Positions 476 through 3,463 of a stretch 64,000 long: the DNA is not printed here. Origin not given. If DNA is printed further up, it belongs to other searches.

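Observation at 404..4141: Zn-ribbon gene + CHAT-protease/NB-ARC/TPR STAND gene: candidate conflict (defence / programmed-death) module on a GC-rich islet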

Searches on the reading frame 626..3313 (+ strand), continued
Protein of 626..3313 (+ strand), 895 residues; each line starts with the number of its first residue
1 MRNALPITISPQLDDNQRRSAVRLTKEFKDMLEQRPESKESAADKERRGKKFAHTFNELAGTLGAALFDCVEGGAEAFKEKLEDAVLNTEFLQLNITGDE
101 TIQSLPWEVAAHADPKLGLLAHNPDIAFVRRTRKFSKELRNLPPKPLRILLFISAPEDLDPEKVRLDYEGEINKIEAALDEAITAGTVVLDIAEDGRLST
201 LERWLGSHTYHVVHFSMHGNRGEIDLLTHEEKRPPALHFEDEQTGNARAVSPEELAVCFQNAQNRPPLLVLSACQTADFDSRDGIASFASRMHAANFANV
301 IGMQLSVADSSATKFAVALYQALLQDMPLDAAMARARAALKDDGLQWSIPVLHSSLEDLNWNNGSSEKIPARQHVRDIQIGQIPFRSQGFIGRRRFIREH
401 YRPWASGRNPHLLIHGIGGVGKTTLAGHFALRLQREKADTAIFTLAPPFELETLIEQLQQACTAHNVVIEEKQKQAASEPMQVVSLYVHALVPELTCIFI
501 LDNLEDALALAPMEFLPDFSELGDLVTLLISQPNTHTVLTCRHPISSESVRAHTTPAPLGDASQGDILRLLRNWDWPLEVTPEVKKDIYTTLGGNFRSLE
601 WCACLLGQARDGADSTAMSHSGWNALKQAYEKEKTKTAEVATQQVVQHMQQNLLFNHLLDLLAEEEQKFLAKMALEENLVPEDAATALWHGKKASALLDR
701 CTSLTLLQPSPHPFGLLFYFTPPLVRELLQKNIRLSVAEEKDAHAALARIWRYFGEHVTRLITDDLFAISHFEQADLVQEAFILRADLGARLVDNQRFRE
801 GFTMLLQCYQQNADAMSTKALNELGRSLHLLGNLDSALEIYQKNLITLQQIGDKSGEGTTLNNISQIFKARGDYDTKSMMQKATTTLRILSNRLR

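Call 15: find_homologous_proteins(query=window:626-3313:+, max_evalue=0.00001)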
Query window:626-3313:+ (895 aa): 101 proteins with E <= 0.00001 among 8000 candidates.
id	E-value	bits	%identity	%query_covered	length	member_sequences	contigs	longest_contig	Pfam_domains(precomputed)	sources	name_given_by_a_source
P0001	0.0e+0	2028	100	100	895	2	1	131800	PF05729.19,PF13424.13,PF13401.13,PF12770.13,PF13191.13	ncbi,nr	ncbi:MAG: CHAT domain-containing protein [Deferribacteres bacterium]|nr:CHAT domain-containing prote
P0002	0.0e+0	1611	73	99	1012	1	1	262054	PF13431.13,PF10952.16,PF13176.13,PF24885.2,PF13401.13,PF13428.13,PF12770.13,PF13191.13,PF13374.13,PF14559.13,PF18097.7,PF17874.8,PF00515.35,PF13424.13,PF28559.1,PF13432.13,PF22883.2,PF13181.13,PF07719.24,PF13174.13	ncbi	ncbi:MAG: CHAT domain-containing protein, partial [Calditrichaeota bacterium]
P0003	8.4e-226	770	38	99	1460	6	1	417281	PF22459.2,PF12862.14,PF04781.18,PF23557.2,PF13374.13,PF07721.21,PF18097.7,PF00515.35,PF13424.13,PF28559.1,PF14938.13,PF22883.2,PF07719.24,PF13174.13,PF13431.13,PF25058.2,PF10579.15,PF13176.13,PF24885.2,PF01142.24,PF13428.13,PF12770.13,PF14559.13,PF17874.8,PF13432.13,PF13181.13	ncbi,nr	ncbi:MAG: tetratricopeptide repeat protein [candidate division KSB1 bacterium]|nr:tetratricopeptide 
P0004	3.7e-219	748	38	99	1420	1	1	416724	PF22459.2,PF12862.14,PF23557.2,PF13374.13,PF07721.21,PF18097.7,PF00515.35,PF13424.13,PF28559.1,PF14938.13,PF22883.2,PF07719.24,PF13174.13,PF13431.13,PF25058.2,PF10579.15,PF13176.13,PF24885.2,PF01142.24,PF13428.13,PF12770.13,PF14559.13,PF17874.8,PF13432.13,PF13181.13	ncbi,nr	ncbi:MAG: tetratricopeptide repeat protein [candidate division KSB1 bacterium]|nr:tetratricopeptide 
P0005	2.0e-212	726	38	97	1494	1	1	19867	PF10602.16,PF13431.13,PF13414.13,PF10579.15,PF13176.13,PF24885.2,PF18768.8,PF13428.13,PF12770.13,PF13191.13,PF13374.13,PF10345.16,PF17874.8,PF00515.35,PF05729.19,PF13424.13,PF28559.1,PF14938.13,PF13432.13,PF22883.2,PF13181.13,PF07719.24,PF13174.13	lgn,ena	-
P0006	9.3e-197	674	38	99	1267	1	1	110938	PF12862.14,PF23557.2,PF13176.13,PF24885.2,PF13428.13,PF12770.13,PF13374.13,PF14559.13,PF17874.8,PF00515.35,PF13424.13,PF28559.1,PF14938.13,PF13432.13,PF22883.2,PF13181.13,PF07719.24,PF13174.13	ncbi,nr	ncbi:MAG: tetratricopeptide repeat protein [candidate division KSB1 bacterium]|nr:tetratricopeptide 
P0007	1.7e-186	640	37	99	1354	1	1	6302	PF10602.16,PF12862.14,PF13176.13,PF24885.2,PF13428.13,PF12770.13,PF13191.13,PF13374.13,PF14559.13,PF10516.16,PF13371.13,PF17874.8,PF00515.35,PF13424.13,PF28559.1,PF14938.13,PF13432.13,PF22883.2,PF13181.13,PF07719.24,PF13174.13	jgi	jgi:tetratricopeptide (TPR) repeat protein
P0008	5.8e-182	625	39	97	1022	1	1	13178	PF17874.8,PF00515.35,PF13424.13,PF13176.13,PF13428.13,PF12770.13,PF13181.13,PF07719.24,PF13191.13,PF13374.13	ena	-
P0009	2.9e-175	603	37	99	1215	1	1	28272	PF13176.13,PF24885.2,PF13428.13,PF12770.13,PF13191.13,PF13374.13,PF14559.13,PF17874.8,PF00515.35,PF13424.13,PF28559.1,PF14938.13,PF22883.2,PF13181.13,PF07719.24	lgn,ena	-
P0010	1.7e-169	584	37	99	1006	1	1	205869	PF17874.8,PF24883.3,PF00515.35,PF05729.19,PF13424.13,PF13176.13,PF12770.13,PF13181.13,PF07719.24,PF13191.13,PF13374.13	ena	-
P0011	2.4e-166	573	38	88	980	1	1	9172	PF17874.8,PF00515.35,PF13424.13,PF13176.13,PF24885.2,PF13428.13,PF12770.13,PF13181.13,PF07719.24,PF13191.13,PF13374.13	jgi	-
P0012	1.4e-157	544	37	99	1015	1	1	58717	PF00515.35,PF13424.13,PF13176.13,PF13428.13,PF12770.13,PF13181.13,PF07719.24,PF13191.13,PF13374.13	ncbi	-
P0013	6.6e-155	536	31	97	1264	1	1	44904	PF13414.13,PF10952.16,PF13401.13,PF13191.13,PF13374.13,PF00515.35,PF13424.13,PF28559.1,PF14938.13,PF22883.2,PF07719.24,PF13174.13,PF14853.13,PF13176.13,PF24885.2,PF16605.11,PF13428.13,PF12770.13,PF14559.13,PF10516.16,PF17874.8,PF23356.2,PF13432.13,PF05417.17,PF13181.13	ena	-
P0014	3.5e-152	527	38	97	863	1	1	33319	PF12770.13,PF13191.13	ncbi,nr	ncbi:CHAT domain-containing protein, partial [bacterium]|nr:CHAT domain-containing protein [bacteriu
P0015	4.9e-151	523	32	92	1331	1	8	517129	PF23558.2,PF13176.13,PF24885.2,PF13428.13,PF12770.13,PF13191.13,PF13374.13,PF07721.21,PF14559.13,PF13371.13,PF17874.8,PF00515.35,PF24760.2,PF13424.13,PF28559.1,PF13432.13,PF22883.2,PF13181.13,PF07719.24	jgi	jgi:tetratricopeptide (TPR) repeat protein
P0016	1.7e-147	511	38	93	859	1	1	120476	PF12770.13,PF13191.13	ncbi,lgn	-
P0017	7.1e-137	476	30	91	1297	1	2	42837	PF13431.13,PF12862.14,PF10952.16,PF13176.13,PF20663.4,PF24885.2,PF13401.13,PF13428.13,PF12770.13,PF13191.13,PF13374.13,PF14559.13,PF10345.16,PF18097.7,PF17874.8,PF00515.35,PF13424.13,PF28559.1,PF14938.13,PF13432.13,PF22883.2,PF13181.13,PF07719.24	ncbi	ncbi:Tetratricopeptide repeat protein [Candidatus Magnetomoraceae bacterium gMMP-15]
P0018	6.7e-125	436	34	97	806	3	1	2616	PF00515.35,PF13424.13,PF12770.13,PF07719.24,PF13374.13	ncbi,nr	ncbi:CHAT domain-containing protein, partial [candidate division KSB1 bacterium]|nr:CHAT domain-cont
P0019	2.2e-123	431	38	83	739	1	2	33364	PF12770.13,PF13191.13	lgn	-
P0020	1.1e-110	389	33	91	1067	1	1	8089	PF13176.13,PF24885.2,PF12770.13,PF13191.13,PF13374.13,PF17874.8,PF00515.35,PF05729.19,PF13424.13,PF22883.2,PF13181.13,PF07719.24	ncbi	-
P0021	2.1e-109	385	34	88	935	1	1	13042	PF17874.8,PF00515.35,PF13424.13,PF13176.13,PF13428.13,PF12770.13,PF13181.13,PF07719.24,PF13191.13,PF13374.13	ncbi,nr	ncbi:MAG: tetratricopeptide repeat protein, partial [Desulfobacterales bacterium]|nr:tetratricopepti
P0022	1.9e-75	273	34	63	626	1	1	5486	PF12770.13,PF13191.13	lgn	-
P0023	1.7e-72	263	27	89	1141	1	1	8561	PF10602.16,PF12862.14,PF13414.13,PF13401.13,PF13191.13,PF13374.13,PF24883.3,PF00515.35,PF13424.13,PF28559.1,PF22883.2,PF07719.24,PF13174.13,PF14853.13,PF13431.13,PF13176.13,PF24885.2,PF13428.13,PF12770.13,PF01637.25,PF14559.13,PF13371.13,PF17874.8,PF13432.13,PF13181.13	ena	-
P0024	4.7e-61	225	28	94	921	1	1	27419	PF24883.3,PF00515.35,PF05729.19,PF13424.13,PF13401.13,PF12770.13,PF01637.25,PF13191.13,PF13374.13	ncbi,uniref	ncbi:CHAT domain-containing protein, partial [Chlorobaculum sp. 24CR]|uniref:CHAT domain-containing 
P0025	2.7e-58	216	32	57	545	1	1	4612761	PF13401.13,PF12770.13,PF13191.13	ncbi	-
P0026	2.1e-49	187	35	50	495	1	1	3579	PF12770.13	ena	-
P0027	7.9e-40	155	27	60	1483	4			PF23914.2,PF13414.13,PF13176.13,PF24885.2,PF13676.12,PF08238.19,PF12770.13,PF13191.13,PF13374.13,PF07721.21,PF01582.26,PF08631.17,PF17874.8,PF00515.35,PF04212.25,PF12895.14,PF13424.13,PF14938.13,PF00903.32,PF13181.13,PF07719.24,PF10373.16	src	-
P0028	1.5e-35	141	26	90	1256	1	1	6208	PF10602.16,PF13414.13,PF25058.2,PF13176.13,PF13428.13,PF12770.13,PF13374.13,PF14559.13,PF17874.8,PF00515.35,PF12895.14,PF13424.13,PF28559.1,PF13432.13,PF13181.13,PF07719.24,PF20720.4,PF13174.13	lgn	-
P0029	9.1e-35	138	28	58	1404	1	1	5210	PF13431.13,PF13414.13,PF13176.13,PF24885.2,PF13676.12,PF12770.13,PF13191.13,PF13374.13,PF07721.21,PF24575.2,PF10516.16,PF01582.26,PF17874.8,PF00515.35,PF04212.25,PF13424.13,PF13181.13,PF07719.24,PF10373.16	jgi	jgi:tetratricopeptide (TPR) repeat protein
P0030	1.8e-34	137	27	58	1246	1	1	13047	PF13414.13,PF13176.13,PF24885.2,PF13401.13,PF13676.12,PF12770.13,PF13191.13,PF13374.13,PF01582.26,PF17874.8,PF00515.35,PF05729.19,PF13424.13,PF13181.13,PF07719.24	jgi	jgi:tetratricopeptide (TPR) repeat protein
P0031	5.0e-34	136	24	82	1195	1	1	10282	PF13414.13,PF13176.13,PF24885.2,PF13428.13,PF12770.13,PF01637.25,PF13191.13,PF13374.13,PF17874.8,PF00515.35,PF13424.13,PF28559.1,PF21033.5,PF14938.13,PF22883.2,PF13181.13,PF07719.24,PF13174.13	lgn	-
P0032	7.3e-33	132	26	87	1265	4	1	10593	PF13431.13,PF13176.13,PF13401.13,PF13428.13,PF12770.13,PF13374.13,PF17874.8,PF00515.35,PF10255.16,PF13424.13,PF28559.1,PF21033.5,PF13181.13,PF07719.24,PF20720.4,PF13174.13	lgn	-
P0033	3.3e-28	116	27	59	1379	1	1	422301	PF13431.13,PF13176.13,PF24885.2,PF13401.13,PF13676.12,PF12770.13,PF13191.13,PF13374.13,PF24575.2,PF10516.16,PF01582.26,PF25201.1,PF17874.8,PF00515.35,PF13424.13,PF13181.13,PF07719.24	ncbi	ncbi:tetratricopeptide repeat protein, partial [Streptomyces sp. NPDC002276]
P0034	3.2e-27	113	26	57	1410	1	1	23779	PF13431.13,PF13176.13,PF24885.2,PF13428.13,PF12770.13,PF00931.29,PF13191.13,PF13374.13,PF07721.21,PF24575.2,PF10516.16,PF17874.8,PF00515.35,PF13424.13,PF13432.13,PF13181.13,PF07719.24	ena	-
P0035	5.6e-27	112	25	45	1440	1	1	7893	PF13431.13,PF13176.13,PF24885.2,PF13401.13,PF13428.13,PF13676.12,PF12770.13,PF13191.13,PF13374.13,PF17874.8,PF00515.35,PF13424.13,PF13181.13,PF07719.24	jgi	jgi:tetratricopeptide (TPR) repeat protein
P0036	3.7e-26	110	24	84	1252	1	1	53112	PF10579.15,PF13176.13,PF13676.12,PF12770.13,PF13191.13,PF13374.13,PF00515.35,PF13424.13,PF13432.13,PF13181.13,PF07719.24,PF13174.13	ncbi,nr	ncbi:MAG TPA: tetratricopeptide repeat protein [Thermoanaerobaculia bacterium]|nr:tetratricopeptide 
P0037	2.3e-25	107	31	32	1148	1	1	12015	PF17874.8,PF00515.35,PF13424.13,PF24885.2,PF14938.13,PF20703.4,PF12770.13,PF13181.13,PF07719.24,PF13191.13,PF13374.13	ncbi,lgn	-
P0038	2.5e-25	107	25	97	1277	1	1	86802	PF13176.13,PF24885.2,PF13401.13,PF13428.13,PF12770.13,PF00931.29,PF13191.13,PF13374.13,PF17874.8,PF24883.3,PF00515.35,PF05729.19,PF13424.13,PF13181.13,PF07719.24,PF13174.13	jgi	jgi:tetratricopeptide (TPR) repeat protein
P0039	4.0e-25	106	33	32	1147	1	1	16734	PF00515.35,PF13424.13,PF13176.13,PF24885.2,PF14938.13,PF13432.13,PF12770.13,PF13181.13,PF07719.24,PF13191.13,PF13374.13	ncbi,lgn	-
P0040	4.0e-24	103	27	66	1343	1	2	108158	PF24575.2,PF23914.2,PF17874.8,PF00515.35,PF13424.13,PF13176.13,PF24885.2,PF12770.13,PF13181.13,PF07719.24,PF13374.13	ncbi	-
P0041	1.6e-23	101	31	36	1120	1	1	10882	PF13176.13,PF24885.2,PF12770.13,PF13191.13,PF13374.13,PF17874.8,PF00515.35,PF13424.13,PF14938.13,PF13432.13,PF13181.13,PF07719.24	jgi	jgi:tetratricopeptide (TPR) repeat protein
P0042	5.0e-23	99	30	41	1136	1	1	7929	PF13176.13,PF24885.2,PF12770.13,PF13191.13,PF13374.13,PF17874.8,PF00515.35,PF13424.13,PF14938.13,PF13432.13,PF13181.13,PF07719.24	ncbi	-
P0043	5.7e-23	99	26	63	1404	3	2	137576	PF13414.13,PF13176.13,PF24885.2,PF13676.12,PF12770.13,PF13191.13,PF13374.13,PF07721.21,PF24575.2,PF01582.26,PF17874.8,PF00515.35,PF13424.13,PF14938.13,PF00903.32,PF13181.13,PF07719.24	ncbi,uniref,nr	ncbi:tetratricopeptide repeat protein [Skermanella aerolata]|uniref:tetratricopeptide repeat protein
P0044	1.1e-22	98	28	46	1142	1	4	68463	PF00515.35,PF13424.13,PF13176.13,PF24885.2,PF14938.13,PF12770.13,PF13181.13,PF07719.24,PF13191.13,PF13374.13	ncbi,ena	-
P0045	3.2e-22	97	31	40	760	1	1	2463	PF13401.13,PF12770.13,PF13191.13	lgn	-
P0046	4.1e-22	96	23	57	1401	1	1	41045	PF13431.13,PF10579.15,PF01535.27,PF13176.13,PF13428.13,PF13676.12,PF12770.13,PF13374.13,PF01582.26,PF17874.8,PF00515.35,PF13424.13,PF13432.13,PF13181.13,PF07719.24,PF13174.13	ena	-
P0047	6.7e-22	96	28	45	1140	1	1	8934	PF00515.35,PF13424.13,PF13176.13,PF24885.2,PF14938.13,PF13401.13,PF12770.13,PF13181.13,PF07719.24,PF13191.13,PF13374.13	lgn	-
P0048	1.0e-21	95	36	10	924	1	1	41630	PF10602.16,PF13414.13,PF10952.16,PF13374.13,PF07721.21,PF00515.35,PF04212.25,PF13424.13,PF28559.1,PF14938.13,PF07719.24,PF13174.13,PF13431.13,PF09986.16,PF13176.13,PF24885.2,PF13428.13,PF12770.13,PF14559.13,PF10516.16,PF13371.13,PF17874.8,PF21033.5,PF13432.13,PF13181.13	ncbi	-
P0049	1.5e-21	94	26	62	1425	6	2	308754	PF10516.16,PF17874.8,PF00515.35,PF13424.13,PF13176.13,PF24885.2,PF13401.13,PF12770.13,PF13181.13,PF07719.24,PF13374.13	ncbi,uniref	ncbi:tetratricopeptide repeat protein [Streptomyces sp. NPDC017673]|uniref:tetratricopeptide repeat 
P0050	2.5e-21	94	26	74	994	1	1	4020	PF12770.13,PF13191.13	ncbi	-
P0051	1.7e-20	91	33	32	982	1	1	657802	PF13414.13,PF13176.13,PF24885.2,PF13401.13,PF12770.13,PF13191.13,PF13374.13,PF17874.8,PF00515.35,PF13424.13,PF14938.13,PF13432.13,PF13181.13,PF07719.24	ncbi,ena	-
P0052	5.8e-20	89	27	45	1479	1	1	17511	PF13176.13,PF13428.13,PF13676.12,PF12770.13,PF00931.29,PF13374.13,PF01582.26,PF17874.8,PF00515.35,PF13424.13,PF14938.13,PF13181.13,PF01364.25,PF07719.24,PF08937.17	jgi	jgi:tetratricopeptide (TPR) repeat protein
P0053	1.3e-19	88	27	57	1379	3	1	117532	PF13176.13,PF24885.2,PF13401.13,PF12770.13,PF13191.13,PF13374.13,PF17874.8,PF00515.35,PF13424.13,PF14938.13,PF13181.13,PF07719.24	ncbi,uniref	ncbi:tetratricopeptide repeat protein [Streptomyces sp. NPDC029554]|uniref:tetratricopeptide repeat 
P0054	1.6e-19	88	31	32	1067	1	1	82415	PF13424.13,PF12770.13,PF13181.13,PF07719.24,PF13191.13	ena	-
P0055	1.4e-18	85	26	60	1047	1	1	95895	PF01582.26,PF13676.12,PF12770.13,PF13191.13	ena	-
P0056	2.7e-18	84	29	27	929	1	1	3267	PF13414.13,PF13176.13,PF24885.2,PF13401.13,PF12770.13,PF13191.13,PF13374.13,PF17874.8,PF00515.35,PF13424.13,PF14938.13,PF13432.13,PF13181.13,PF07719.24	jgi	jgi:tetratricopeptide (TPR) repeat protein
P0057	4.9e-18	83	27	48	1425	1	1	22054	PF13176.13,PF24885.2,PF13428.13,PF13676.12,PF12770.13,PF00931.29,PF13191.13,PF13374.13,PF01582.26,PF17874.8,PF00515.35,PF13424.13,PF14938.13,PF13432.13,PF13181.13,PF01364.25,PF07719.24,PF20720.4,PF13174.13,PF08937.17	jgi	jgi:tetratricopeptide (TPR) repeat protein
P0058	8.3e-18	82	26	81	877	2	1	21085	PF13424.13,PF13401.13,PF12770.13,PF13191.13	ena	-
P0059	1.1e-17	82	29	54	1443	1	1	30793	PF13176.13,PF24885.2,PF13401.13,PF13676.12,PF12770.13,PF00931.29,PF13191.13,PF13374.13,PF01582.26,PF25201.1,PF17874.8,PF00515.35,PF05729.19,PF13424.13,PF13181.13,PF01364.25,PF07719.24,PF08937.17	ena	-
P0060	2.0e-17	81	27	57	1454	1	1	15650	PF13365.13,PF13176.13,PF24885.2,PF12770.13,PF13191.13,PF13374.13,PF17874.8,PF00515.35,PF13424.13,PF13432.13,PF13181.13,PF07719.24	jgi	jgi:tetratricopeptide (TPR) repeat protein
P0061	1.3e-16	78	25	77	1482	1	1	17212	PF00005.34,PF13175.13,PF13476.13,PF13424.13,PF00004.36,PF13401.13,PF02463.26,PF12770.13,PF13304.13,PF13191.13,PF13374.13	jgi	jgi:tetratricopeptide (TPR) repeat protein/CHAT domain-containing protein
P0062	2.1e-16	77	26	45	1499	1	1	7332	PF13176.13,PF13428.13,PF13676.12,PF12770.13,PF00931.29,PF13374.13,PF01582.26,PF17874.8,PF00515.35,PF13424.13,PF14938.13,PF13432.13,PF13181.13,PF01364.25,PF07719.24,PF20720.4,PF13174.13,PF08937.17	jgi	jgi:tetratricopeptide (TPR) repeat protein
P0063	3.5e-16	77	27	48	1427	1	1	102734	PF13176.13,PF13676.12,PF12770.13,PF00931.29,PF13191.13,PF13374.13,PF01582.26,PF17874.8,PF00515.35,PF13424.13,PF14938.13,PF13181.13,PF01364.25,PF07719.24,PF08937.17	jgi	jgi:tetratricopeptide (TPR) repeat protein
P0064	3.6e-16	77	25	63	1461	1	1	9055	PF17874.8,PF00515.35,PF13424.13,PF13176.13,PF24885.2,PF12770.13,PF13181.13,PF07719.24,PF13191.13,PF13374.13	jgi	jgi:tetratricopeptide (TPR) repeat protein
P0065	6.0e-16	76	26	48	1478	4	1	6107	PF13176.13,PF24885.2,PF13676.12,PF12770.13,PF00931.29,PF13374.13,PF01582.26,PF17874.8,PF00515.35,PF13424.13,PF14938.13,PF13432.13,PF13181.13,PF01364.25,PF07719.24,PF20720.4,PF13174.13,PF08937.17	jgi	jgi:tetratricopeptide (TPR) repeat protein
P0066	6.3e-16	76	28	46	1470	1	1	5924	PF13176.13,PF24885.2,PF13401.13,PF13676.12,PF12770.13,PF00931.29,PF13191.13,PF13374.13,PF01582.26,PF25201.1,PF00515.35,PF13424.13,PF13181.13,PF01364.25,PF07719.24,PF08937.17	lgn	-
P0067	1.3e-15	75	27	48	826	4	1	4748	PF01582.26,PF13676.12,PF12770.13,PF13191.13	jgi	jgi:hypothetical protein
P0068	1.9e-15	74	26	58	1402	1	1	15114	PF25063.1,PF13414.13,PF10952.16,PF13176.13,PF24885.2,PF13676.12,PF12770.13,PF13191.13,PF13374.13,PF24575.2,PF17874.8,PF00515.35,PF13424.13,PF13181.13,PF07719.24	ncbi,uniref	ncbi:tetratricopeptide repeat protein [Streptosporangium sp. NPDC048865]|uniref:tetratricopeptide re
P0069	1.9e-15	74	27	45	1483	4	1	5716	PF13176.13,PF24885.2,PF13428.13,PF13676.12,PF12770.13,PF00931.29,PF13191.13,PF13374.13,PF01582.26,PF17874.8,PF00515.35,PF13424.13,PF14938.13,PF13432.13,PF13181.13,PF01364.25,PF07719.24,PF08937.17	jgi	jgi:tetratricopeptide (TPR) repeat protein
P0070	3.4e-15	73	27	45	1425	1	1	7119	PF13176.13,PF13676.12,PF12770.13,PF13374.13,PF01582.26,PF17874.8,PF00515.35,PF13424.13,PF14938.13,PF13432.13,PF13181.13,PF01364.25,PF07719.24,PF08937.17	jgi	jgi:tetratricopeptide (TPR) repeat protein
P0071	9.0e-15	72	28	45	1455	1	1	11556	PF13176.13,PF24885.2,PF13676.12,PF12770.13,PF00931.29,PF13191.13,PF13374.13,PF01582.26,PF17874.8,PF00515.35,PF13424.13,PF14938.13,PF13432.13,PF13181.13,PF01364.25,PF07719.24,PF20720.4,PF13174.13,PF08937.17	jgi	jgi:tetratricopeptide (TPR) repeat protein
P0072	4.6e-14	70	27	48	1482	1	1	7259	PF13176.13,PF24885.2,PF13401.13,PF13428.13,PF13676.12,PF12770.13,PF00931.29,PF13374.13,PF01582.26,PF17874.8,PF00515.35,PF13424.13,PF14938.13,PF13181.13,PF01364.25,PF07719.24,PF13481.13,PF20720.4,PF13174.13,PF08937.17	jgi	jgi:tetratricopeptide (TPR) repeat protein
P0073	4.8e-14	70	28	45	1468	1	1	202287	PF13176.13,PF13401.13,PF13676.12,PF12770.13,PF13191.13,PF13374.13,PF01582.26,PF00515.35,PF13424.13,PF13181.13,PF07719.24,PF08937.17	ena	-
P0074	5.8e-14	69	25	60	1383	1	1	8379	PF13365.13,PF13414.13,PF17874.8,PF00515.35,PF13424.13,PF13176.13,PF24885.2,PF12770.13,PF13181.13,PF07719.24,PF13374.13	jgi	-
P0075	7.9e-14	69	27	40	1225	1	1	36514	PF00004.36,PF13401.13,PF13676.12,PF12770.13,PF01364.25,PF20720.4,PF13191.13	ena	-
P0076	8.9e-14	69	26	58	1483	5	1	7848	PF13176.13,PF24885.2,PF13428.13,PF13676.12,PF12770.13,PF00931.29,PF13374.13,PF01582.26,PF17874.8,PF00515.35,PF13424.13,PF14938.13,PF13432.13,PF13181.13,PF01364.25,PF07719.24,PF20720.4,PF13174.13,PF08937.17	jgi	jgi:tetratricopeptide (TPR) repeat protein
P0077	1.6e-13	68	23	77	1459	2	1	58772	PF13431.13,PF13414.13,PF13176.13,PF13671.13,PF13401.13,PF13428.13,PF12770.13,PF13191.13,PF13374.13,PF14559.13,PF17874.8,PF00515.35,PF13424.13,PF28559.1,PF21033.5,PF14938.13,PF13432.13,PF13181.13,PF07719.24,PF13174.13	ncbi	ncbi:MAG TPA: tetratricopeptide repeat protein [Leptolyngbyaceae cyanobacterium]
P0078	1.0e-12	65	24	52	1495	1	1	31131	PF13431.13,PF13365.13,PF13414.13,PF13176.13,PF24885.2,PF12770.13,PF13191.13,PF13374.13,PF24575.2,PF10516.16,PF17874.8,PF00515.35,PF13424.13,PF14938.13,PF13181.13,PF07719.24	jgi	jgi:tetratricopeptide (TPR) repeat protein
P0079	1.1e-12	65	25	57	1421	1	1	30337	PF13365.13,PF17874.8,PF00515.35,PF13424.13,PF13176.13,PF24885.2,PF12770.13,PF13181.13,PF07719.24,PF13374.13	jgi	jgi:tetratricopeptide (TPR) repeat protein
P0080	1.1e-12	65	25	46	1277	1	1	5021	PF13176.13,PF24885.2,PF13401.13,PF13428.13,PF12770.13,PF00931.29,PF13374.13,PF07721.21,PF17874.8,PF00515.35,PF13424.13,PF14938.13,PF13432.13,PF13181.13,PF07719.24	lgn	-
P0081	1.5e-12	65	28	40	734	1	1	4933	PF12770.13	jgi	jgi:CHAT domain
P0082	1.7e-12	64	27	67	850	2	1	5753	PF13676.12,PF12770.13,PF13191.13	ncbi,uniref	ncbi:CHAT domain-containing protein, partial [Streptosporangium sp. NPDC049046]|uniref:CHAT domain-c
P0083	4.1e-12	63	31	23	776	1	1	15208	PF12770.13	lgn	-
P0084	1.3e-11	62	28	45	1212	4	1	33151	PF13176.13,PF24885.2,PF13428.13,PF12770.13,PF00931.29,PF13191.13,PF13374.13,PF00515.35,PF13424.13,PF14938.13,PF13432.13,PF13181.13,PF01364.25,PF07719.24,PF20720.4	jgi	jgi:tetratricopeptide (TPR) repeat protein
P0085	1.5e-11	61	26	48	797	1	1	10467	PF01582.26,PF13676.12,PF12770.13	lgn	-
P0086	6.0e-11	59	26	46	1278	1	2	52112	PF00515.35,PF13424.13,PF13176.13,PF13401.13,PF13676.12,PF12770.13,PF13181.13,PF07719.24,PF20720.4,PF00931.29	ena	-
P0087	7.4e-11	59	32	11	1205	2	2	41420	PF10602.16,PF13431.13,PF13176.13,PF24885.2,PF12770.13,PF13374.13,PF17874.8,PF00515.35,PF13424.13,PF21033.5,PF14938.13,PF13181.13,PF07719.24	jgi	jgi:CHAT domain-containing protein/Tfp pilus assembly protein PilF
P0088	8.4e-11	59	26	48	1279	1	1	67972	PF17874.8,PF00515.35,PF13424.13,PF13176.13,PF24885.2,PF13401.13,PF12770.13,PF13181.13,PF07719.24,PF00931.29,PF13374.13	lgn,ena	-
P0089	9.5e-11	59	26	51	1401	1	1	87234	PF17874.8,PF00515.35,PF13424.13,PF13176.13,PF24885.2,PF12770.13,PF13181.13,PF07719.24,PF13374.13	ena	-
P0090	9.7e-11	59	29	33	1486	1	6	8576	PF01582.26,PF00515.35,PF13424.13,PF14938.13,PF13401.13,PF13676.12,PF12770.13,PF13181.13,PF13481.13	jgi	-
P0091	5.3e-10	56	27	50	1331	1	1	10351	PF13176.13,PF13401.13,PF12770.13,PF00931.29,PF13191.13,PF13374.13,PF17874.8,PF00515.35,PF13424.13,PF13181.13,PF01364.25,PF07719.24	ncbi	-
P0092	2.3e-9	54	25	48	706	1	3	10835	PF12770.13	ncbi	-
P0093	2.4e-9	54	25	41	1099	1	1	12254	PF17874.8,PF00515.35,PF13424.13,PF13176.13,PF24885.2,PF12770.13,PF01364.25,PF07719.24,PF00931.29,PF13374.13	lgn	-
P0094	1.0e-8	52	28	36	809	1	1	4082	PF12770.13,PF00931.29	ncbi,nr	ncbi:MAG: CHAT domain-containing protein, partial [Okeania sp. SIO1H6]|nr:CHAT domain-containing pro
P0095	9.3e-8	49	25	48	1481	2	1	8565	PF13176.13,PF13401.13,PF13676.12,PF12770.13,PF00931.29,PF13374.13,PF01582.26,PF17874.8,PF00515.35,PF13424.13,PF14938.13,PF13432.13,PF13181.13,PF07719.24,PF20720.4,PF08937.17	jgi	jgi:tetratricopeptide (TPR) repeat protein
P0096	1.2e-7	48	28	41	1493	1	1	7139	PF13176.13,PF13401.13,PF13676.12,PF12770.13,PF00931.29,PF13374.13,PF01582.26,PF00515.35,PF13424.13,PF14938.13,PF13181.13,PF07719.24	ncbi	ncbi:MAG: tetratricopeptide repeat protein [Candidatus Methylumidiphilus sp.]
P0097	2.8e-7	47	25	37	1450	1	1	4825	PF13176.13,PF13676.12,PF12770.13,PF13191.13,PF13374.13,PF01582.26,PF00515.35,PF13424.13,PF14938.13,PF13181.13,PF01364.25,PF07719.24,PF08937.17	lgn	-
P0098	1.0e-6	45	24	55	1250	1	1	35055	PF17874.8,PF00515.35,PF13424.13,PF13176.13,PF24885.2,PF13432.13,PF13428.13,PF12770.13,PF13181.13,PF07719.24,PF13374.13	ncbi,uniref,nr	ncbi:tetratricopeptide repeat protein [Candidatus Parabeggiatoa sp. HSG14]|uniref:tetratricopeptide 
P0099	2.6e-6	44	28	32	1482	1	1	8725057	PF01582.26,PF17874.8,PF00515.35,PF13424.13,PF13676.12,PF12770.13,PF13181.13,PF07719.24,PF13374.13,PF08937.17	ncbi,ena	-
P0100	3.3e-6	44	28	12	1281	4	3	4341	PF12862.14,PF13176.13,PF24885.2,PF13428.13,PF12770.13,PF13191.13,PF13374.13,PF14559.13,PF17874.8,PF00515.35,PF13424.13,PF14938.13,PF13432.13,PF13181.13,PF07719.24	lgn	-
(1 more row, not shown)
